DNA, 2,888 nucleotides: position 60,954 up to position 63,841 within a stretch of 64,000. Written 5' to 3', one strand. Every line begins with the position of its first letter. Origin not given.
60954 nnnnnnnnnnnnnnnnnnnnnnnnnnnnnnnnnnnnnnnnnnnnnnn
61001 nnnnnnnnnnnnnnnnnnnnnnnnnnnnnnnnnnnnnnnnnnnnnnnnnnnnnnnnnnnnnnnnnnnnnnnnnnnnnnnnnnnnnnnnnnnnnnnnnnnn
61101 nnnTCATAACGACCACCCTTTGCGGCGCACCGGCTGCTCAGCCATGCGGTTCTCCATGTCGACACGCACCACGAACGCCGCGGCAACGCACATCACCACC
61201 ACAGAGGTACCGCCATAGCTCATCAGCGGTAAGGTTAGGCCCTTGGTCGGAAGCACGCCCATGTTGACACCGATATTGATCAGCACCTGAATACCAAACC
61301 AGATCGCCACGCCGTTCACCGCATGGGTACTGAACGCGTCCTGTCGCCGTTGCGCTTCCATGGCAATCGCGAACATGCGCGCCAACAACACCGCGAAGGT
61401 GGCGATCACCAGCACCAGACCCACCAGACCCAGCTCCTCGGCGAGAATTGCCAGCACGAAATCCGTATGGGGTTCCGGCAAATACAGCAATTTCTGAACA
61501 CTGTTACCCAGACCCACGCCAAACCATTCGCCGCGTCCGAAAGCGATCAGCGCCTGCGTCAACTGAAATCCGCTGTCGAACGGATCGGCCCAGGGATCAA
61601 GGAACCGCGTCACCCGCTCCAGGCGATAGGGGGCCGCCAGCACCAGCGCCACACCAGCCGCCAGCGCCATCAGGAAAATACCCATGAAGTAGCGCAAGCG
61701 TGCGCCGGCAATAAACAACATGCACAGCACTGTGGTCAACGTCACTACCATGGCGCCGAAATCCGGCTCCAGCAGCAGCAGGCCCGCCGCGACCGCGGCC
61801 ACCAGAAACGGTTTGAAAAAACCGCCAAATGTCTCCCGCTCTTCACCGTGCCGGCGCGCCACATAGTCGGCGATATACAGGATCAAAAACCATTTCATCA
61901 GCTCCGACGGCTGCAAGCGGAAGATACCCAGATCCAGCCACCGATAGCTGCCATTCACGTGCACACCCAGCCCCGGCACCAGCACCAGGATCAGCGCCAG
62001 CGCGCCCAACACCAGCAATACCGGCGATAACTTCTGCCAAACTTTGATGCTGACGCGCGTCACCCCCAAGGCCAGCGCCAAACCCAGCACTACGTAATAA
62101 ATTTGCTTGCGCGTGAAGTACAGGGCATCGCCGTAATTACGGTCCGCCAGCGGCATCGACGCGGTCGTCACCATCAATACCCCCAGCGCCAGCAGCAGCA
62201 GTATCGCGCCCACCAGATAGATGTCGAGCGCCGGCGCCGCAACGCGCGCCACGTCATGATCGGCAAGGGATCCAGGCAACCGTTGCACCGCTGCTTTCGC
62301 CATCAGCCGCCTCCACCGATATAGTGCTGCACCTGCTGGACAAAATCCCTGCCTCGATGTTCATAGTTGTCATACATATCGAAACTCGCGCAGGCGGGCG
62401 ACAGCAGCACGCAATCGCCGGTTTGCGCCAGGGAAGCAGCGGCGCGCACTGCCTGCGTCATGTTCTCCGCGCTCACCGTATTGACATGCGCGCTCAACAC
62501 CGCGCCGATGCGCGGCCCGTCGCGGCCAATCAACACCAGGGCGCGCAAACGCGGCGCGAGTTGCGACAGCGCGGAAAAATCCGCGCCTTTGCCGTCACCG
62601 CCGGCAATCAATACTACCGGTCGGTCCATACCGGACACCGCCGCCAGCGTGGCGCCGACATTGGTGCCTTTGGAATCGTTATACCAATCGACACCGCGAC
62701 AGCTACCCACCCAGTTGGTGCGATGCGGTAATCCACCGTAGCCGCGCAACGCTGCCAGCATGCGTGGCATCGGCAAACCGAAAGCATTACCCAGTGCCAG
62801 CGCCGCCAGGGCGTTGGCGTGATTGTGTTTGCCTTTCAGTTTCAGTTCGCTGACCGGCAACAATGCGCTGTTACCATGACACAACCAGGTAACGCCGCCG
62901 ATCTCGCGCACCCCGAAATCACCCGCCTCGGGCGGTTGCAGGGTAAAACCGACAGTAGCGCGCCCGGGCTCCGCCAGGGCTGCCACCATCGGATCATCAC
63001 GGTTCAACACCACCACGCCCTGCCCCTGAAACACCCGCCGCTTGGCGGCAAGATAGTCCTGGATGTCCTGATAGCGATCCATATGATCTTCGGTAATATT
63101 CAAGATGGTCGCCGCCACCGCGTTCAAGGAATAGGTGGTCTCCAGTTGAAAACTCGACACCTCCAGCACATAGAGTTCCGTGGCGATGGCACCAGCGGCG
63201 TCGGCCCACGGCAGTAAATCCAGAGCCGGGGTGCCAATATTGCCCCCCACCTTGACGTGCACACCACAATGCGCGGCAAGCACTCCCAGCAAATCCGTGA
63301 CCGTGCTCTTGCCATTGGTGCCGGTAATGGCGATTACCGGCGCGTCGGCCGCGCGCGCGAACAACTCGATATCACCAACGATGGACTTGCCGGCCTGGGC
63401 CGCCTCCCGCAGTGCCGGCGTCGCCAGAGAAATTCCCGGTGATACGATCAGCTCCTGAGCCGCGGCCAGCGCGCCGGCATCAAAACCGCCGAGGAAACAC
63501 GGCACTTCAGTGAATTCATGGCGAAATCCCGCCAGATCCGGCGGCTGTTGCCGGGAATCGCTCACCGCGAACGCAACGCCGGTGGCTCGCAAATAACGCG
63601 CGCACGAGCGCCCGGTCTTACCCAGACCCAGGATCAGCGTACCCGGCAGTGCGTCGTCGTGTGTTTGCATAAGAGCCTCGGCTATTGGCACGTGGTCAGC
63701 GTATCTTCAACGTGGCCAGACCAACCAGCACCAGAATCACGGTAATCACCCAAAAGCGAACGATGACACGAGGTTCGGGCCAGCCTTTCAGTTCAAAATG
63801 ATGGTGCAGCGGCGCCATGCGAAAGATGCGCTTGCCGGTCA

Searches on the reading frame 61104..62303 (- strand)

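Call 76: search_protein_families(library=pfam, proteins=[window:61104-62303:-], max_evalue=0.0001)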
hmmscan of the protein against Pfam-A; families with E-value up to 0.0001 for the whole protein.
window:61104-62303:- (399 aa): 1 family
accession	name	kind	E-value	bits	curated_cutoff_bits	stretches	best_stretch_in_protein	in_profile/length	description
PF01098.24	FTSW_RODA_SPOVE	-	5.5e-109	364.8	26.4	1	33-386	6-355/356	Cell cycle protein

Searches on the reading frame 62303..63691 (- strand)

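Call 76: search_protein_families(library=pfam, proteins=[window:62303-63691:-], max_evalue=0.0001)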
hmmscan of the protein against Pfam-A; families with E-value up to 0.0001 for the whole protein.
window:62303-63691:- (462 aa): 3 families
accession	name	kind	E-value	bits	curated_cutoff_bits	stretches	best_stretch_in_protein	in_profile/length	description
PF21799.2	MurD-like_N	-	3.5e-25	88.5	27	1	18-106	3-88/88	Mur ligase MurD-like, N-terminal domain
PF08245.18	Mur_ligase_M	-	3.4e-24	86.3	24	1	122-300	1-199/200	Mur ligase middle domain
PF02875.26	Mur_ligase_C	-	6.4e-13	50.1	28.4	1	323-434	1-127/127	Mur ligase, glutamate ligase domain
